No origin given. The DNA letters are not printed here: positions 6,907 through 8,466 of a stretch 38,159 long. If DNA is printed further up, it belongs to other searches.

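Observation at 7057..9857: SAM methyltransferase plus AsnB-like amidoligase lacking the glutaminase nucleophile, appended to a corrinoid demethylation locus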

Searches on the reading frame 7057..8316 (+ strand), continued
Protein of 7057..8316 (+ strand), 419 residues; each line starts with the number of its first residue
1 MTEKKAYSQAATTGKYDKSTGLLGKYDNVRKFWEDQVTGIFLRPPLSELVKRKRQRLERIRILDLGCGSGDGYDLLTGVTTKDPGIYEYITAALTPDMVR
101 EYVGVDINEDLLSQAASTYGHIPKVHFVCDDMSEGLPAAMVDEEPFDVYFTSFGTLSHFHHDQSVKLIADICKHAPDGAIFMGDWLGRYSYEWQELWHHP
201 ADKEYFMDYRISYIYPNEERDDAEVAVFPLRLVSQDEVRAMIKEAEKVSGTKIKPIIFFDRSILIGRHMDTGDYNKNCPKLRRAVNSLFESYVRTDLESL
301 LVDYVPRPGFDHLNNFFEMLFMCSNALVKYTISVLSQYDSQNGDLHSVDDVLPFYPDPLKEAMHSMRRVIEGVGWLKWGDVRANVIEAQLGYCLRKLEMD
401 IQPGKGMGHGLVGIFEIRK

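Call 58: find_encoding_contigs(protein=P0397, flank=9000, max_places=2)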
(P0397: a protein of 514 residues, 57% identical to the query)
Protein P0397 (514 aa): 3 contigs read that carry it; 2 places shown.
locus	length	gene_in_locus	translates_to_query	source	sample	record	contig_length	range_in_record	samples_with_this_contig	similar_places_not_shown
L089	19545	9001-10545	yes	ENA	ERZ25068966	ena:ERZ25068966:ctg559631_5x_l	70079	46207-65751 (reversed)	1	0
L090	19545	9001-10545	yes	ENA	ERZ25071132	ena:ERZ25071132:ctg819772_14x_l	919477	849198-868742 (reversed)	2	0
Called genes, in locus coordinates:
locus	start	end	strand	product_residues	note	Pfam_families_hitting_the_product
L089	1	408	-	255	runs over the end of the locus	PF01695:IstB_IS21, PF03969:AFG1_ATPase (faint), PF00308:Bac_DnaA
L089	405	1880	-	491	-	PF00665:rve, PF22483:Mu-transpos_C_2 (weak)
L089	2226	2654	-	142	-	-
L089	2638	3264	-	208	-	PF18765:Polbeta (weak)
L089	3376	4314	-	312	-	PF00083:Sugar_tr (weak), PF07690:MFS_1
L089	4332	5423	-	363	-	PF13011:LZ_Tnp_IS481 (weak), PF13565:HTH_32, PF00665:rve, PF13683:rve_3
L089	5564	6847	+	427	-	PF00872:Transposase_mut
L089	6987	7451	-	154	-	PF00083:Sugar_tr (weak), PF07690:MFS_1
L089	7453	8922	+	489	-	PF00501:AMP-binding, PF13193:AMP-binding_C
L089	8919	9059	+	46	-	-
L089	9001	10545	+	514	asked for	PF13522:GATase_6, PF13537:GATase_7, PF12481:DUF3700, PF00733:Asn_synthase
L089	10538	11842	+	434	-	PF13847:Methyltransf_31 (weak), PF08241:Methyltransf_11 (faint), PF08242:Methyltransf_12 (weak), PF13649:Methyltransf_25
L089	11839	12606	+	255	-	PF00005:ABC_tran, PF13304:AAA_21 (faint)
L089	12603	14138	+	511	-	PF00528:BPD_transp_1, PF04069:OpuAC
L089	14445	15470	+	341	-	PF16868:NMT1_3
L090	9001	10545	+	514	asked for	PF13522:GATase_6, PF13537:GATase_7, PF12481:DUF3700, PF00733:Asn_synthase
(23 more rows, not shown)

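Call 59: find_encoding_contigs(protein=P0401, flank=9000, max_places=2)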
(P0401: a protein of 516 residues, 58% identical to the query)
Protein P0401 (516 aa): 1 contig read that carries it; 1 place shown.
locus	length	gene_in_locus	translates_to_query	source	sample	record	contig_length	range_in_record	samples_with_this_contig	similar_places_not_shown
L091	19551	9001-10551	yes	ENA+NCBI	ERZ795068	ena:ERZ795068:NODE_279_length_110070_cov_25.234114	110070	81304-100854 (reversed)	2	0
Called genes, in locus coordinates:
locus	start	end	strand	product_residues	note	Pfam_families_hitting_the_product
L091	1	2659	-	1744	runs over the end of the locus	PF00270:DEAD, PF04851:ResIII (weak), PF27116:YjiV_N (weak), PF00271:Helicase_C, PF09369:MZB (weak)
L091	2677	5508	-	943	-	-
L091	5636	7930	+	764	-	PF10459:Peptidase_S46, PF13365:Trypsin_2 (faint)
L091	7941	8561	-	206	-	PF01914:MarC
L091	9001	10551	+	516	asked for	PF13522:GATase_6, PF13537:GATase_7, PF00733:Asn_synthase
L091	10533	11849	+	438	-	PF13847:Methyltransf_31, PF08241:Methyltransf_11, PF08242:Methyltransf_12 (weak), PF13649:Methyltransf_25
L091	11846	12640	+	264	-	PF00005:ABC_tran, PF13304:AAA_21 (faint)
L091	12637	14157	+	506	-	PF00528:BPD_transp_1, PF04069:OpuAC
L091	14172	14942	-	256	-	-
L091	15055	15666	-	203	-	-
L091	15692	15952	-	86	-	-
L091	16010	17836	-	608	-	PF04675:DNA_ligase_A_N, PF01068:DNA_ligase_A_M, PF04679:DNA_ligase_A_C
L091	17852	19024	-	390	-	PF13519:VWA_2 (weak)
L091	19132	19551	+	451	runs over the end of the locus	PF05139:Erythro_esteras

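Call 62: search_dna_similar(query=L091:10533-11849:+, collection=plasmids, mode=protein, max_evalue=1e-10, max_rows=20)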
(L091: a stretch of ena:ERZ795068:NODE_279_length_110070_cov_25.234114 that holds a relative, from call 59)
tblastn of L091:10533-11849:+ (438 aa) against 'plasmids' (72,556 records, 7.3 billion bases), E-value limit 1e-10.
Records with a match: 2; places in all: 2; records where one place covers at least 80% of the query: 2.
Best place of each record, by identity: <60% 2.
By first word of the organism name: Streptomyces 2.
By predicted mobility (MOB-suite, as given by PLSDB): non-mobilizable 2.
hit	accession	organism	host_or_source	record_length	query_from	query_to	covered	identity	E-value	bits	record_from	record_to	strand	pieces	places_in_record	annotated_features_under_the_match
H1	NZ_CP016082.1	Streptomyces sp. SAT1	Adenophora trachelioides Maxim.,single ...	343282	35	422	89%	28.5%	1e-25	117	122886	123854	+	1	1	class I SAM-dependent methyltransferase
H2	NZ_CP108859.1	Streptomyces antimycoticus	-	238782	35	424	89%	28.0%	9e-28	124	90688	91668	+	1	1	class I SAM-dependent methyltransferase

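Call 63: get_annotated_region(hit=H2, flank=9000)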
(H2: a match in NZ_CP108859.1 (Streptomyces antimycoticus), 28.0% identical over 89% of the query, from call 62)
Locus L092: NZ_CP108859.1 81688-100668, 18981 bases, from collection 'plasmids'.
description: Streptomyces antimycoticus strain NBC_00836 plasmid unnamed1, complete sequence
organism: Streptomyces antimycoticus (NCBI taxid 68175)
taxonomy: Bacteria; Actinomycetota; Actinomycetes; Kitasatosporales; Streptomycetaceae; Streptomyces; Streptomyces antimycoticus
host: -; source: -; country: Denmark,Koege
typing (MOB-suite, as given by PLSDB): non-mobilizable; replicon rep_cluster_1974
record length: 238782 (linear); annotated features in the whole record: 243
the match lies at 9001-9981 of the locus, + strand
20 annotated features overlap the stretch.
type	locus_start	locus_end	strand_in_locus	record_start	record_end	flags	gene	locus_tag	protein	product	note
CDS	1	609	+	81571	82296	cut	-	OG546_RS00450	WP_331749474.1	hypothetical protein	-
CDS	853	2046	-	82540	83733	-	-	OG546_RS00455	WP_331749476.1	hypothetical protein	-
CDS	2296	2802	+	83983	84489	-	-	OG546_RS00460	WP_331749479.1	GNAT family N-acetyltransferase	-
CDS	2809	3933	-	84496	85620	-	-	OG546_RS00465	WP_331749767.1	IS630 family transposase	-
CDS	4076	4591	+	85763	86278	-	-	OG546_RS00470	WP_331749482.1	winged helix-turn-helix domain-containing protein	-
CDS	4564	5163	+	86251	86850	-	-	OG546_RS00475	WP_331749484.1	transposase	-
CDS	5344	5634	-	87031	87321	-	-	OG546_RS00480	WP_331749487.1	hypothetical protein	-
CDS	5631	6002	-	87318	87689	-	-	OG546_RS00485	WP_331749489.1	DUF6247 family protein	-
CDS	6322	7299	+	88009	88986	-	-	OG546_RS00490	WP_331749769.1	site-specific integrase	GO:0015074 - DNA integration [Evidence IEA]; GO:0006310 - DNA recombination [Evidence IEA]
CDS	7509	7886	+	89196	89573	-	-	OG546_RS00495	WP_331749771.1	ANTAR domain-containing protein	-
CDS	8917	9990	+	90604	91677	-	-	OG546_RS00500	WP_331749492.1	class I SAM-dependent methyltransferase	-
CDS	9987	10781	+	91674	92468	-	-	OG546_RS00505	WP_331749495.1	hypothetical protein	-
CDS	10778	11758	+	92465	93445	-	-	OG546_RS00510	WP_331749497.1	hypothetical protein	-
CDS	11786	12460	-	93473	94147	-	-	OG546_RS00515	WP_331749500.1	LysE family translocator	-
CDS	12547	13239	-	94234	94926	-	-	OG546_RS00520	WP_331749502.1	HAD family phosphatase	-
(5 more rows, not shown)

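Call 64: find_encoding_contigs(protein=P0404, flank=9000, max_places=1)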
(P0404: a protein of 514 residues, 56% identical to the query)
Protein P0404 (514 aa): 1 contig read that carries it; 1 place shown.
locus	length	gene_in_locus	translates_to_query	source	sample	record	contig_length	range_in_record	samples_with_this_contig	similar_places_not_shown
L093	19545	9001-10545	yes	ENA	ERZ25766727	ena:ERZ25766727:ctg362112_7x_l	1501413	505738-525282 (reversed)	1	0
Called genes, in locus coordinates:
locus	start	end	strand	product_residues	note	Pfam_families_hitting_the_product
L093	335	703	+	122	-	-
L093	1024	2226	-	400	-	PF01266:DAO (faint), PF07992:Pyr_redox_2, PF13450:NAD_binding_8 (faint), PF00070:Pyr_redox, PF14759:Reductase_C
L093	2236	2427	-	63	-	PF06902:Fer4_19, PF13459:Fer4_15, PF13370:Fer4_13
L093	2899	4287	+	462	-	PF05598:DUF772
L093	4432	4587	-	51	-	-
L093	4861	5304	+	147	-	PF06491:Disulph_isomer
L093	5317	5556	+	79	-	PF09360:zf-CDGSH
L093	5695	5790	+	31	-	-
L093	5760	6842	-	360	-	PF21088:MS_channel_1st (weak), PF00924:MS_channel_2nd, PF21082:MS_channel_3rd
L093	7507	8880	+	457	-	PF01464:SLT, PF23473:LysM3_LYK4_5 (faint), PF01476:LysM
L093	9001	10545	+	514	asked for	PF13522:GATase_6, PF13537:GATase_7, PF12481:DUF3700 (weak), PF02540:NAD_synthase (faint), PF00733:Asn_synthase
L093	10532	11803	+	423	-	PF13847:Methyltransf_31 (weak), PF08241:Methyltransf_11 (faint), PF13649:Methyltransf_25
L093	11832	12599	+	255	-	PF00005:ABC_tran, PF13304:AAA_21 (faint)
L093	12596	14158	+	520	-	PF00528:BPD_transp_1, PF04069:OpuAC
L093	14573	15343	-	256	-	PF01593:Amino_oxidase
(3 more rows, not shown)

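Call 65: find_encoding_contigs(protein=P0416, flank=9000, max_places=1)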
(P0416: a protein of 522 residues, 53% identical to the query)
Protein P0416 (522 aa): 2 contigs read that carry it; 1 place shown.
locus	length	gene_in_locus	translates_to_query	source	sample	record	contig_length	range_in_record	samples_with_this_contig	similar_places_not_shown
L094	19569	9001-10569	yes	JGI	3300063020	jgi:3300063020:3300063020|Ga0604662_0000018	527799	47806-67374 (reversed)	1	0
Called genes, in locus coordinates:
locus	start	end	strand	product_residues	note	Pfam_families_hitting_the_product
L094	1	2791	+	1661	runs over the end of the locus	PF02922:CBM_48, PF00128:Alpha-amylase (weak), PF21331:Isoamylase_C, PF00128:Alpha-amylase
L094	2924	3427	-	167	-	PF01750:HycI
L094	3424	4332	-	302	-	PF00582:Usp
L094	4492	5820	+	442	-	PF00924:MS_channel_2nd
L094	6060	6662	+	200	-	PF00188:CAP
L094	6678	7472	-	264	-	-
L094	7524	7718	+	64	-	-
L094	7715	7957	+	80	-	-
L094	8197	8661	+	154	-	PF25989:YknX_C, PF25967:RND-MFP_C (faint)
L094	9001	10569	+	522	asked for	PF13522:GATase_6, PF13537:GATase_7, PF00733:Asn_synthase, PF02540:NAD_synthase (weak), PF00733:Asn_synthase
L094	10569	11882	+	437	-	PF08241:Methyltransf_11 (faint), PF08242:Methyltransf_12 (weak), PF13847:Methyltransf_31 (weak), PF13649:Methyltransf_25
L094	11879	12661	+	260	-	PF00005:ABC_tran, PF13304:AAA_21 (faint)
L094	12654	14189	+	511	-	PF00528:BPD_transp_1, PF04069:OpuAC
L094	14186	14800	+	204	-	PF01914:MarC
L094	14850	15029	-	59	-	-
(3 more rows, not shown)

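Call 72: search_solved_structures(query=A1, max_evalue=1, show_alignments=0)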
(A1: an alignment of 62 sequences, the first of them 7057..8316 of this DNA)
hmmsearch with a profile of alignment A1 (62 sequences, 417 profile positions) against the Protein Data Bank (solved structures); distinct sequences matched with E-value up to 1: 74 (the best 60 are shown).
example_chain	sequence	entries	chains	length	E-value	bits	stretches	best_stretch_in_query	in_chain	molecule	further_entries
1wzn_A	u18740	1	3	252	3e-08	36.4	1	103-186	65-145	SAM-dependent methyltransferase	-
4r6w_A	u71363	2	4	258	1.7e-06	30.6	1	99-200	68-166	Phosphoethanolamine N-methyltransferase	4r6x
3uj6_A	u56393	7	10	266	7.4e-06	28.5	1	97-200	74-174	Phosphoethanolamine N-methyltransferase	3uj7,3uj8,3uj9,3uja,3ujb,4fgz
3ujd_A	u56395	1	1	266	7.4e-06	28.5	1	97-200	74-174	Phosphoethanolamine N-methyltransferase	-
1ve3_A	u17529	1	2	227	6.6e-05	25.3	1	103-178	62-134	hypothetical protein PH0226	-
3ujc_A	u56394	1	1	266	9.8e-05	24.8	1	97-196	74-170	Phosphoethanolamine N-methyltransferase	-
9fcu_A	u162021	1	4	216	0.0001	24.7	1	108-183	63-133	SAM-dependent methyltransferase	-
9xyq_A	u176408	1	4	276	0.00011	24.6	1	46-158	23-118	juvenile hormone acid methyltransferase JHAMT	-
9xyo_A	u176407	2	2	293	0.00013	24.4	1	46-157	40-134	juvenile hormone acid methyltransferase | juvenile hormone acid methyltransferase JHAMT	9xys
9fcx_A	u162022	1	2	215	0.00017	24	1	108-183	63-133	SAM-dependent methyltransferase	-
3l8d_A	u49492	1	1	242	0.00023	23.5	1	105-138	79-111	Methyltransferase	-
9fd3_A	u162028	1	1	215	0.00024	23.5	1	108-183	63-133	SAM-dependent methyltransferase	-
9fcd_A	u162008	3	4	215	0.00024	23.5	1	108-183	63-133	SAM-dependent methyltransferase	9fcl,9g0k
9fcy_A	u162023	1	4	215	0.00024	23.5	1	108-183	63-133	SAM-dependent methyltransferase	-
3bkw_A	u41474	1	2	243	0.00026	23.4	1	104-178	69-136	S-adenosylmethionine dependent methyltransferase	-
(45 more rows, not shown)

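Call 73: search_solved_structures(query=A1, max_evalue=0.00001, show_alignments=3)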
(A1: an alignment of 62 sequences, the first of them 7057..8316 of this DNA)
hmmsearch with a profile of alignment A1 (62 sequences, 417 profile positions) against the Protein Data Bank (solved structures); distinct sequences matched with E-value up to 0.00001: 4.
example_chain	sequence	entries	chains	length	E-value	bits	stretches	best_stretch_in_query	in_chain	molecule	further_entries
1wzn_A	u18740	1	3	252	3e-08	36.4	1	103-186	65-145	SAM-dependent methyltransferase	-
4r6w_A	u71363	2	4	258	1.7e-06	30.6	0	99-200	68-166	Phosphoethanolamine N-methyltransferase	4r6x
3uj6_A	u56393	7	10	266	7.4e-06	28.5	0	97-200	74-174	Phosphoethanolamine N-methyltransferase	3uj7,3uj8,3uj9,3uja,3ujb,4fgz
3ujd_A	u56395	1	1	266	7.4e-06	28.5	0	97-200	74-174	Phosphoethanolamine N-methyltransferase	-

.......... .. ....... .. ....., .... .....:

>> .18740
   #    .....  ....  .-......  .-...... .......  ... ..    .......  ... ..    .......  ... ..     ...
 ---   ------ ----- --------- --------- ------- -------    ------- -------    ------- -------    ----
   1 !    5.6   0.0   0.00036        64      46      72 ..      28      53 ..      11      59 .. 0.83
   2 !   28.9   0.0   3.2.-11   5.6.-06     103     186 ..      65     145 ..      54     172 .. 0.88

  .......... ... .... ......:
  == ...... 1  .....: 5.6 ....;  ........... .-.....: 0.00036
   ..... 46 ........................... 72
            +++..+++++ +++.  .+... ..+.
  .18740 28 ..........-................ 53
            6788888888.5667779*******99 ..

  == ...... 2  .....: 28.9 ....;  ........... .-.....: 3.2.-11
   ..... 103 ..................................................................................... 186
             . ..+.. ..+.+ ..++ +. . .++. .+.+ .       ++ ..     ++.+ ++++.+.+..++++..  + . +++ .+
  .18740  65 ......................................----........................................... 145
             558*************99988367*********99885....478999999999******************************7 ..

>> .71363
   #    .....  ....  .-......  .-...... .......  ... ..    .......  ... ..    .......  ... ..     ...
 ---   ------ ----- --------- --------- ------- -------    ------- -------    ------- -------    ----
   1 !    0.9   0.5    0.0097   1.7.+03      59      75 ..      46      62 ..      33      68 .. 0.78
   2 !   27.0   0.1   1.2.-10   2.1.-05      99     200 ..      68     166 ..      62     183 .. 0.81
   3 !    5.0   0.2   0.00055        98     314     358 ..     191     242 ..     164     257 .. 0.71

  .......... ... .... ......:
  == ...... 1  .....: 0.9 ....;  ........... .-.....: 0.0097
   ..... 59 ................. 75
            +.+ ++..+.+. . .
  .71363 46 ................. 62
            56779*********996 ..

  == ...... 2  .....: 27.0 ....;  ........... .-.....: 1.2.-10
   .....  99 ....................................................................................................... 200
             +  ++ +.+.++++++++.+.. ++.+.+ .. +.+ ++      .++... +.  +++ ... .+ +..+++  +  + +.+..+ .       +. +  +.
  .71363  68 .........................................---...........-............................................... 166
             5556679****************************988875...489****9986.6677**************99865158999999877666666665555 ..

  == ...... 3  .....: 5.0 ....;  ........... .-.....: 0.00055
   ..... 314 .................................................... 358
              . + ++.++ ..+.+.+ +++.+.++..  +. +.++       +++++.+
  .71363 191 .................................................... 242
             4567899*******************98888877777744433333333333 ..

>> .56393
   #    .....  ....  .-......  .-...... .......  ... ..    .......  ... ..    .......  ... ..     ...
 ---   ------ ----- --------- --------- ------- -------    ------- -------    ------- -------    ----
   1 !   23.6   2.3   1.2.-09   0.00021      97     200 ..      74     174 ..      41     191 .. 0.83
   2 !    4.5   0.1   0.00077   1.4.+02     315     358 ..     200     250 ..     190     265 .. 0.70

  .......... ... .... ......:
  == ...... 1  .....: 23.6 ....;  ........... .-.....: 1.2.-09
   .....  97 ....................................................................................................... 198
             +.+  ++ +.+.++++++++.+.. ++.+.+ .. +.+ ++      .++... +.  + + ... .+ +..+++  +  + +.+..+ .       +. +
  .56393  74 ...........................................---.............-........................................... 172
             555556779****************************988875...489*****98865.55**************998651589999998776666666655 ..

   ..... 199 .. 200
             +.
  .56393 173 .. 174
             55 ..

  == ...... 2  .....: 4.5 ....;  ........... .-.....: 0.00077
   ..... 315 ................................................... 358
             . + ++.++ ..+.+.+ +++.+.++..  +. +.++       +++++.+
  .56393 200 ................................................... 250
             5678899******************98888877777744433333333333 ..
